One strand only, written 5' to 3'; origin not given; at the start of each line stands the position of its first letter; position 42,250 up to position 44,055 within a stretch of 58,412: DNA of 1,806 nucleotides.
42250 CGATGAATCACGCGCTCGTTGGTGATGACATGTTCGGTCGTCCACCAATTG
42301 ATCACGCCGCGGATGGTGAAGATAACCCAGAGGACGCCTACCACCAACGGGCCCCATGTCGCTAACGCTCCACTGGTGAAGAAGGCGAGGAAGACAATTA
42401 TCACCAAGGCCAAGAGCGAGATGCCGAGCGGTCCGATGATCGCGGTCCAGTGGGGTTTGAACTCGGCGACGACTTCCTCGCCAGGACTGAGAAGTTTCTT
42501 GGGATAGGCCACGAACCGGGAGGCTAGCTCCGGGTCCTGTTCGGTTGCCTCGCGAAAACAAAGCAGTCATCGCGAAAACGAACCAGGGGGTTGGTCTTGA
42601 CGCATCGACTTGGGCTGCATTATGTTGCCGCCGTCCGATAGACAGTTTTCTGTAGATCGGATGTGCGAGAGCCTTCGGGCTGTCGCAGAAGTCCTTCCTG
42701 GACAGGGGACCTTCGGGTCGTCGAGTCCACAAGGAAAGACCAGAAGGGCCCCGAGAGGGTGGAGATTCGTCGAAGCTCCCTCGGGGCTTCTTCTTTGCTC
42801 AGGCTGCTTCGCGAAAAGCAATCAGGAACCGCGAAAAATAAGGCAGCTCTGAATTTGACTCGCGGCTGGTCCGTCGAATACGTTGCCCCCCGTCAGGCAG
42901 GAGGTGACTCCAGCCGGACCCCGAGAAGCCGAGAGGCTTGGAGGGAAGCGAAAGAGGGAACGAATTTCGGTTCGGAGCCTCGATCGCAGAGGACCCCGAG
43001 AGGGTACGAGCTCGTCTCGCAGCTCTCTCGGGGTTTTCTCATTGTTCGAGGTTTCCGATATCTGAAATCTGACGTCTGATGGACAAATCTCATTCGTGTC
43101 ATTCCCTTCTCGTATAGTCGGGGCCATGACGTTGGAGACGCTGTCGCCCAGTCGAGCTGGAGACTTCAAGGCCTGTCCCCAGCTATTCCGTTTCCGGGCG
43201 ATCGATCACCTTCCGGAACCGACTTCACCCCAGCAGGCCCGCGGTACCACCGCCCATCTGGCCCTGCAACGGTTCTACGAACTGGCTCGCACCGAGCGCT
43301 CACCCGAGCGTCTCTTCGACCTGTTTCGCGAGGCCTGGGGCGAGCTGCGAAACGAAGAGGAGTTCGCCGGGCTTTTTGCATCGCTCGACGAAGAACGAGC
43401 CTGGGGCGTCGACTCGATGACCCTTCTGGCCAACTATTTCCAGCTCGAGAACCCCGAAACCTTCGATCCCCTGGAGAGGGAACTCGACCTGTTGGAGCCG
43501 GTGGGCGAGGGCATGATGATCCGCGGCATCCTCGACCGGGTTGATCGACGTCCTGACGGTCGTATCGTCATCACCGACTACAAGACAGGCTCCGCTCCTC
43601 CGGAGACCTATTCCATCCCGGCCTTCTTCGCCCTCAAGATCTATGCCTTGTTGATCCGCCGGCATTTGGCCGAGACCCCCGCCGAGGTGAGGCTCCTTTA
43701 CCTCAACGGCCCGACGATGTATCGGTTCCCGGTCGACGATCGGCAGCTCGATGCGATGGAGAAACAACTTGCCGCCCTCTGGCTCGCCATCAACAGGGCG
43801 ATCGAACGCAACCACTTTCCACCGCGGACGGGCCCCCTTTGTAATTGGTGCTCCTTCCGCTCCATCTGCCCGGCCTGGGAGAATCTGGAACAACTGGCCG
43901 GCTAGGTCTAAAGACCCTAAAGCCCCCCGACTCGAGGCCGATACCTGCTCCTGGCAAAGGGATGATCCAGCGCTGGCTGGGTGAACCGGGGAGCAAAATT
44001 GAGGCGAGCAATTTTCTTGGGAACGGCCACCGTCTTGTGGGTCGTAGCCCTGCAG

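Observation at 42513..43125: Largest non-coding gap contains two tandem paralogous modules: paired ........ boxes, promoter, structured RNA, terminator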

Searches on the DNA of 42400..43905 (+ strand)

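Call 4: search_rna_families(source=window, start=42400, end=43250, threshold=evalue, max_evalue=10, show_alignments=3)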
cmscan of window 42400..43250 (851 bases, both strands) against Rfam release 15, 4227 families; matches with E-value up to 10: 4.
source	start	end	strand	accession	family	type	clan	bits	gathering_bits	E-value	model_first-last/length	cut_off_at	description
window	42976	43053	+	RF03527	mir-3072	Gene; miRNA;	-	19.4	86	2.7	1-83/83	no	mir-3072 microRNA precursor family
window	43146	43213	-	RF01121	sR38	Gene; snRNA; snoRNA; CD-box;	-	12.7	50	3.1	1-59/59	no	Small nucleolar RNA sR38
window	42490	42577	+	RF02248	Six3os1_3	Gene; lncRNA;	-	11.8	40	2.6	1-75/75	no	Six3os1 conserved region 3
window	42909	42973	+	RF00461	IRES_VEGF_A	Cis-reg; IRES;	-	10.5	160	8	1-308/308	no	Vascular endothelial growth factor (VEGF) IRES A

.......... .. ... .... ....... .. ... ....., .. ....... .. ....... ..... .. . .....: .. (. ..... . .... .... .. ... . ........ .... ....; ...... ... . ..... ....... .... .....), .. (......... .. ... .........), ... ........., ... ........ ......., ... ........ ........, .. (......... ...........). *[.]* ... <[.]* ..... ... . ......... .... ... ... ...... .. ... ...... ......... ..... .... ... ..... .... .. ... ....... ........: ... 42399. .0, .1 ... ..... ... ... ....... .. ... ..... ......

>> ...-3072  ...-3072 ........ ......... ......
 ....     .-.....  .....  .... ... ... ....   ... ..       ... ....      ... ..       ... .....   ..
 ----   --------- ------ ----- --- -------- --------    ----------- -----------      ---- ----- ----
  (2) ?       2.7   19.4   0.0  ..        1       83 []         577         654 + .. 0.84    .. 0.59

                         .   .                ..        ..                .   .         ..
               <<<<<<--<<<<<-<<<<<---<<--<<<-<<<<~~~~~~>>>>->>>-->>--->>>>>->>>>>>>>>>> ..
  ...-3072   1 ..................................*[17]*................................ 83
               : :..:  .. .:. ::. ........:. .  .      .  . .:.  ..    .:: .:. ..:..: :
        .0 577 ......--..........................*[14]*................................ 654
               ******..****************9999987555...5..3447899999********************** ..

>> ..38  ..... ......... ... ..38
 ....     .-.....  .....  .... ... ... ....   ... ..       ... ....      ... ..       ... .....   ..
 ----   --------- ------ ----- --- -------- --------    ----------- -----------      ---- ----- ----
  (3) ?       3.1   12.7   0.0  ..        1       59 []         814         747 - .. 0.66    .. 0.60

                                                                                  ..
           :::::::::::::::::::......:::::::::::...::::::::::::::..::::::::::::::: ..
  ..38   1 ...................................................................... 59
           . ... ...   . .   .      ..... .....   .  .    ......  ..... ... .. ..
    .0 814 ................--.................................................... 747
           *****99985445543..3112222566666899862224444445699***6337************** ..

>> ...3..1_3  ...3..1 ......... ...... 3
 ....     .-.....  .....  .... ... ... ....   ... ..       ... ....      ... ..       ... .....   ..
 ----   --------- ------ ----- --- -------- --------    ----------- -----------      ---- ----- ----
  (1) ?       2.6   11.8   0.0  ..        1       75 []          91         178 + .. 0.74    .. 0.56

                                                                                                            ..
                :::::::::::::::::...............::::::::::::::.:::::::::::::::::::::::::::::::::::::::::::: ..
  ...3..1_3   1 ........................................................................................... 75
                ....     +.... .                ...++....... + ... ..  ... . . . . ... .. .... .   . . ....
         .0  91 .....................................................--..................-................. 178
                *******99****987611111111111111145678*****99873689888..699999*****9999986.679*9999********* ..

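Call 21: search_rna_families(sources=[L002, L005, L006, L012, L015, L019, L025, L027, L035, L044, L049, L056, L058, L068, L071, L078], threshold=gathering)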
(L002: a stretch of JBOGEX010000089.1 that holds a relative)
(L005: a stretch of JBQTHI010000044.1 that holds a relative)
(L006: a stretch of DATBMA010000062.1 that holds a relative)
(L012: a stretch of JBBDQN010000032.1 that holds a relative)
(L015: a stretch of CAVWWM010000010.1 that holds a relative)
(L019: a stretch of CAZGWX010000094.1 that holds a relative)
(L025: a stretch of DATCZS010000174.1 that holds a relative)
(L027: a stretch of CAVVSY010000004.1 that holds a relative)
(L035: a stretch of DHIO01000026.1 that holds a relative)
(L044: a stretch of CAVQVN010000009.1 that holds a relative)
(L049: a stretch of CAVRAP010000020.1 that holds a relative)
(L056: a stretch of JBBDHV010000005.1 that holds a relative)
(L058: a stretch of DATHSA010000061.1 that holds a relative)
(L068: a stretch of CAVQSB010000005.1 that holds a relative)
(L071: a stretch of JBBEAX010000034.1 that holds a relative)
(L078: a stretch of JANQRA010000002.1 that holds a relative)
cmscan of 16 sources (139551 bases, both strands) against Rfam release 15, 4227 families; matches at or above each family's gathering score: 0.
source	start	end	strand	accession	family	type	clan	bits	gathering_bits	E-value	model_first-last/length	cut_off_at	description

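Call 37: build_rna_model(alignment_id=A3, structure=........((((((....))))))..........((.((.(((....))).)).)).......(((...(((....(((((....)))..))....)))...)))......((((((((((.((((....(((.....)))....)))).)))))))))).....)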
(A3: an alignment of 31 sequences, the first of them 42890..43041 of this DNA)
Model R1 built from alignment A3 (31 sequences, 165 columns); structure: as given.
model positions 154; base pairs 41; branch points 3; effective number of sequences 2.29; information 0.59 bits per position. Calibrated on 0.2 Mb of random sequence (short: E-values are rough).
structure used (alignment columns):
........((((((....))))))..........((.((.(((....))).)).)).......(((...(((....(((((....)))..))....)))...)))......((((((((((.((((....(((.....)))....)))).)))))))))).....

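Call 38: search_with_rna_model(model_id=R1, source=window, max_evalue=1, show_alignments=2)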
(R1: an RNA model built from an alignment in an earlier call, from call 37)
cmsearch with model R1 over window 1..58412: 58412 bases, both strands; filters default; matches with E-value up to 1: 6.
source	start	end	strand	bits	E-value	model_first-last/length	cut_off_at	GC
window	42890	43041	+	131.2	8.2e-36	1-154/154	no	0.62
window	42646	42794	+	51.5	2.7e-13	1-154/154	no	0.59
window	42986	43061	-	18.7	0.00048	1-154/154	no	0.57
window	28200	28322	+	14.4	0.0079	1-154/154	no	0.67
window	42741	42900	-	13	0.02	1-154/154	no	0.58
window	116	269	+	9.2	0.23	1-154/154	no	0.66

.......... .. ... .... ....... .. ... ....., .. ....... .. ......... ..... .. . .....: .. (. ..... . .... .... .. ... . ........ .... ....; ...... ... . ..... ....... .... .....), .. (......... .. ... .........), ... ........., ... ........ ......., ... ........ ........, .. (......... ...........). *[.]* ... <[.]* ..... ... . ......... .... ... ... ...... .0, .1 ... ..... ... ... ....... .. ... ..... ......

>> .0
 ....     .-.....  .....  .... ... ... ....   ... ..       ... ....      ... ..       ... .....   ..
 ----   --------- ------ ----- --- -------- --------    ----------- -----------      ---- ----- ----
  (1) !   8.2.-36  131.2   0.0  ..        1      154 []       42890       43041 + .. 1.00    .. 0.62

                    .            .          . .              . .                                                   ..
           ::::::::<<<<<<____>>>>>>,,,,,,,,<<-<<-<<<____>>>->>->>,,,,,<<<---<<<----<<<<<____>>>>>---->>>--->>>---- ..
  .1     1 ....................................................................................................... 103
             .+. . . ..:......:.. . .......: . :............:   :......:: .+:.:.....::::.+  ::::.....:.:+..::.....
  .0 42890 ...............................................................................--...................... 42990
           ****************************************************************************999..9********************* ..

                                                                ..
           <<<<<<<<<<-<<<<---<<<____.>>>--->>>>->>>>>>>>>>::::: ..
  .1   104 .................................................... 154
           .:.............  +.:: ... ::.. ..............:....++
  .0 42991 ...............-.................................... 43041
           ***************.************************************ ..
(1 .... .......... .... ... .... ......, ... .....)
